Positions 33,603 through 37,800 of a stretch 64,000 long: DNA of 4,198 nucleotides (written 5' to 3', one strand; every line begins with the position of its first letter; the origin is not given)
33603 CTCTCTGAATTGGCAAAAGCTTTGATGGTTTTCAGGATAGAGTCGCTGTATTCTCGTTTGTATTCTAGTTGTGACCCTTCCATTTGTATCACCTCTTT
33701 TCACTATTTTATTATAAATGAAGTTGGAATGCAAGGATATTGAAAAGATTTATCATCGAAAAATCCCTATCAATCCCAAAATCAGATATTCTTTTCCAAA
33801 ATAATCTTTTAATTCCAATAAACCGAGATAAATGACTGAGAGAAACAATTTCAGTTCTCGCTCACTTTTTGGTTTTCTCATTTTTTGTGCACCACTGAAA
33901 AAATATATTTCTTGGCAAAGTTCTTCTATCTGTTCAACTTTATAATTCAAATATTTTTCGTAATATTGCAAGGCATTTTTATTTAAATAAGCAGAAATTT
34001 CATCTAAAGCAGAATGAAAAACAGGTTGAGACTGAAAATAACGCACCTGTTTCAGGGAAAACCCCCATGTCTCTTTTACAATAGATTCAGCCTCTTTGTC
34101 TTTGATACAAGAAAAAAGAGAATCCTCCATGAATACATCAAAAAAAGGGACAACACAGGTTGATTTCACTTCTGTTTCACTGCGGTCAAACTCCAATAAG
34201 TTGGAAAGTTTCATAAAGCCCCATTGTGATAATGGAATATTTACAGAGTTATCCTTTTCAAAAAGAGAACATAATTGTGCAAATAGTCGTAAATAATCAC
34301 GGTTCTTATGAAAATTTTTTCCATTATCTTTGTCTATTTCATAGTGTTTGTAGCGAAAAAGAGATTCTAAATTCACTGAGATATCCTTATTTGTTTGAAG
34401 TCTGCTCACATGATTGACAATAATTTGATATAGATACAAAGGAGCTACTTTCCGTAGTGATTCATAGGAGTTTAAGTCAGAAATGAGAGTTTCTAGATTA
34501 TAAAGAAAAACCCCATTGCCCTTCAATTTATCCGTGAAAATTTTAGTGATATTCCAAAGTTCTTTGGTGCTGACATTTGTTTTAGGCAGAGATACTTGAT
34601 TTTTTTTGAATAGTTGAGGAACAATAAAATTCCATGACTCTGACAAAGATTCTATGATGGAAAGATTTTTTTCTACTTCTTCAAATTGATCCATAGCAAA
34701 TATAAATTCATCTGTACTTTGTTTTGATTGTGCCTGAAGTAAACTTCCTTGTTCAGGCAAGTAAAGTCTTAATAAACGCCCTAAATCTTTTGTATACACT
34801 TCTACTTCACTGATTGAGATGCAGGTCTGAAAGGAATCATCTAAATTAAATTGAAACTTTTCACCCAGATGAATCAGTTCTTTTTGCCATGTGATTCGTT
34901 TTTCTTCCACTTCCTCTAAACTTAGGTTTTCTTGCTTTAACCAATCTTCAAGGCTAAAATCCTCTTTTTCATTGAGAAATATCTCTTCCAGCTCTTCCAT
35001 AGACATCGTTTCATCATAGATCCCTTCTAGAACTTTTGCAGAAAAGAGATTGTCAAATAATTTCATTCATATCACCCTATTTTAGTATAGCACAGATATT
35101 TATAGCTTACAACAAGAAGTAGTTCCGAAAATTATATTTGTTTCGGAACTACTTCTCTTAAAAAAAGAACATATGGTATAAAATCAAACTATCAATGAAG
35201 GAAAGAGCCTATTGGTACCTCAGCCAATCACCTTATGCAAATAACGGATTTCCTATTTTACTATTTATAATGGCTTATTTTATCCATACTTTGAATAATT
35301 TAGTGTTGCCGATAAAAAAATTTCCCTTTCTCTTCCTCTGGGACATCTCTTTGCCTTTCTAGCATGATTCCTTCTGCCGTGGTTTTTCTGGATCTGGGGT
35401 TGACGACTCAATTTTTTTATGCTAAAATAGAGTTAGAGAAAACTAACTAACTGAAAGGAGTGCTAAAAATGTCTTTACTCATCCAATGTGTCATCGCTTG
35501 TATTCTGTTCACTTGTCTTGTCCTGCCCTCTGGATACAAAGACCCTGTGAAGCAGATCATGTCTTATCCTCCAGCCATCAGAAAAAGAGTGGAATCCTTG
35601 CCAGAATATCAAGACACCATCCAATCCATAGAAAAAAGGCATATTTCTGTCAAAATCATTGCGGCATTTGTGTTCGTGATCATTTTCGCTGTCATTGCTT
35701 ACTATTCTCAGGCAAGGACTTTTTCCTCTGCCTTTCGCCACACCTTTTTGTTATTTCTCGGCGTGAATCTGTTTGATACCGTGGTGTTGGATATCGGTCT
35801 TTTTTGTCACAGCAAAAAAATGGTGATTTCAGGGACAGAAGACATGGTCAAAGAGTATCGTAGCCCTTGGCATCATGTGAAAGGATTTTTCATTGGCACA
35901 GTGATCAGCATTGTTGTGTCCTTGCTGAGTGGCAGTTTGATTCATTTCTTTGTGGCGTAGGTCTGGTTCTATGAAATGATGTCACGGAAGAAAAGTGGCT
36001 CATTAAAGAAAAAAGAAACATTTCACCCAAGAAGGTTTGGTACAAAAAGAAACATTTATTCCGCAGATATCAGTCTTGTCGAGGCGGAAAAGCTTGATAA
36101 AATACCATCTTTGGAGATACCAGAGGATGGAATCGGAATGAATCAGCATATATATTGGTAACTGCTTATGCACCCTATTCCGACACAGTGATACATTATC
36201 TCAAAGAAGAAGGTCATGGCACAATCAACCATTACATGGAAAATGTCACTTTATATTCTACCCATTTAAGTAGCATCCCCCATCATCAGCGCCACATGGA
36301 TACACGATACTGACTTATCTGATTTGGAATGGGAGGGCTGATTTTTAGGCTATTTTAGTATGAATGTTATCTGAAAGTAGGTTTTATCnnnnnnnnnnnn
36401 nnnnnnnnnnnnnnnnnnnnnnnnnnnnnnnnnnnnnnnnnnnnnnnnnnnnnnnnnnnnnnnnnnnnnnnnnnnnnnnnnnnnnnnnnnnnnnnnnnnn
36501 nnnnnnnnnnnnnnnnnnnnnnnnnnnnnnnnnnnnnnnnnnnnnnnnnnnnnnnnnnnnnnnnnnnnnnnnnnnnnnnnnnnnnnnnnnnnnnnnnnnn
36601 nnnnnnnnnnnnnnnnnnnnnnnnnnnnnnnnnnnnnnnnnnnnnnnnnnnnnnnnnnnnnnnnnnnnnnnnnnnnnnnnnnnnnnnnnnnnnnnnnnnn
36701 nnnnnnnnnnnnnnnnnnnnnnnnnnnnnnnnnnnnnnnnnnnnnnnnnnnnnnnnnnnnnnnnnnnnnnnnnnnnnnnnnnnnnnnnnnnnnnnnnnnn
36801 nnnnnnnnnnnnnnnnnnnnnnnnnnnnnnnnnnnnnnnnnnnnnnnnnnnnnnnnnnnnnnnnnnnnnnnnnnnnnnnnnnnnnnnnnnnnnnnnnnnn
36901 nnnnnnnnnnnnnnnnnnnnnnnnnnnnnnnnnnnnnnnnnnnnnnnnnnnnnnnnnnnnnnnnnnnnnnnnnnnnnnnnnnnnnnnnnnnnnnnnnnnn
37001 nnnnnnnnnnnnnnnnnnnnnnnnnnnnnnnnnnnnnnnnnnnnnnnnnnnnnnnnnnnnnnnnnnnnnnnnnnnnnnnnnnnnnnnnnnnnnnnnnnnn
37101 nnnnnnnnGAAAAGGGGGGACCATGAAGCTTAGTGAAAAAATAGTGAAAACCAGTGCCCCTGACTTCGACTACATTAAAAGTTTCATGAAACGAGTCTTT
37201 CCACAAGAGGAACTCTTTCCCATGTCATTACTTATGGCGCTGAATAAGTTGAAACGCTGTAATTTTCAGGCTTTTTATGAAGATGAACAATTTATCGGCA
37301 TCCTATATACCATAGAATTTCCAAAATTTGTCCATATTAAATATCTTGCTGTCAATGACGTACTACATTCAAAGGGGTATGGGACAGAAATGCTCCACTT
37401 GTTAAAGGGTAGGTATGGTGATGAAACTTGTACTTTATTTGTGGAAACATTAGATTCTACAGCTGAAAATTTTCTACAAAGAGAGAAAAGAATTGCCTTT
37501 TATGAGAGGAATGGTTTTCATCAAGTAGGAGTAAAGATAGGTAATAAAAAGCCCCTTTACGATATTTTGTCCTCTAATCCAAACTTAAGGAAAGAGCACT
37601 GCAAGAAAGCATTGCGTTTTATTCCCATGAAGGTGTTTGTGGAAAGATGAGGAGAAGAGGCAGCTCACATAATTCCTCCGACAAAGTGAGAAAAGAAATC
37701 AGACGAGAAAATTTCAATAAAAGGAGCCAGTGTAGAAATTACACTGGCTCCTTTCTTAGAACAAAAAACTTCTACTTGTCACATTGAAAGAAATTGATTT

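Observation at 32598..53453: About 19 kb of accessory cargo bracketed by mirror-image gene modules (long-range inverted repeats)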

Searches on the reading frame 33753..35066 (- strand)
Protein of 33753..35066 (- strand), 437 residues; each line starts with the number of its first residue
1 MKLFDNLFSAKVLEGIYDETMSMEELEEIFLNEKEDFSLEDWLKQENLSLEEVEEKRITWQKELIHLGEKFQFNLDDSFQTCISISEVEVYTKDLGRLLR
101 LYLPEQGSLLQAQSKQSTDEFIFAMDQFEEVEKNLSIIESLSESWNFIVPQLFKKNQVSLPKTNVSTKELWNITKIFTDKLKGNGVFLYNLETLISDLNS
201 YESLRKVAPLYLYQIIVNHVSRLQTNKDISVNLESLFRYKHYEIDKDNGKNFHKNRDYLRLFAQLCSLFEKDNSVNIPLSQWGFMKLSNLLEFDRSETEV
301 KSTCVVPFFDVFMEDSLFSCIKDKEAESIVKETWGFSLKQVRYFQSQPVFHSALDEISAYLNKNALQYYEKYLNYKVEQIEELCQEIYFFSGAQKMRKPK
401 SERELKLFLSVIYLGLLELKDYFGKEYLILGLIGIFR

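Call 8: search_protein_families(library=pfam, proteins=[window:33753-35066:-], max_evalue=0.01)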
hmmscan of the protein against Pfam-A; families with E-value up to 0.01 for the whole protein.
window:33753-35066:- (437 aa): 0 families

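Call 29: search_protein_families(library=ncbifam, proteins=[window:33753-35066:-], max_evalue=0.1)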
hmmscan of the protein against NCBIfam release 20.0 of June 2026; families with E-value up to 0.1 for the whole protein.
window:33753-35066:- (437 aa): 0 families

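Call 30: search_protein_families(library=phrogs, proteins=[window:33753-35066:-], max_evalue=0.1)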
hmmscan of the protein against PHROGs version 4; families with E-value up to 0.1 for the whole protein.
window:33753-35066:- (437 aa): 1 family
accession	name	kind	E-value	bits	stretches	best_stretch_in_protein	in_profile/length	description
phrog_3674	-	unknown function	0.028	15.4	0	361-381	25-46/57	-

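Call 85: search_protein_families(library=padloc, proteins=[window:33753-35066:-], max_evalue=0.001)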
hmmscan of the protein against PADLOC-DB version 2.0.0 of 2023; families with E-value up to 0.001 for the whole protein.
window:33753-35066:- (437 aa): 0 families

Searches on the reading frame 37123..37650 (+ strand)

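Call 33: search_protein_families(library=pfam, proteins=[window:37123-37650:+], max_evalue=0.0001)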
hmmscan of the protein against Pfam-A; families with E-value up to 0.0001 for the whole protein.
window:37123-37650:+ (175 aa): 3 families
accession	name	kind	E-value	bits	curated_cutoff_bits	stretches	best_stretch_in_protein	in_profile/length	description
PF13508.13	Acetyltransf_7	-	1.4e-06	29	27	1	51-133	8-83/84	Acetyltransferase (GNAT) domain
PF00583.31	Acetyltransf_1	-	1.4e-05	25.8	20.7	1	44-132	32-116/116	Acetyltransferase (GNAT) family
PF13673.13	Acetyltransf_10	-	6.6e-05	23.3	23.6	0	46-137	31-112/128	Acetyltransferase (GNAT) domain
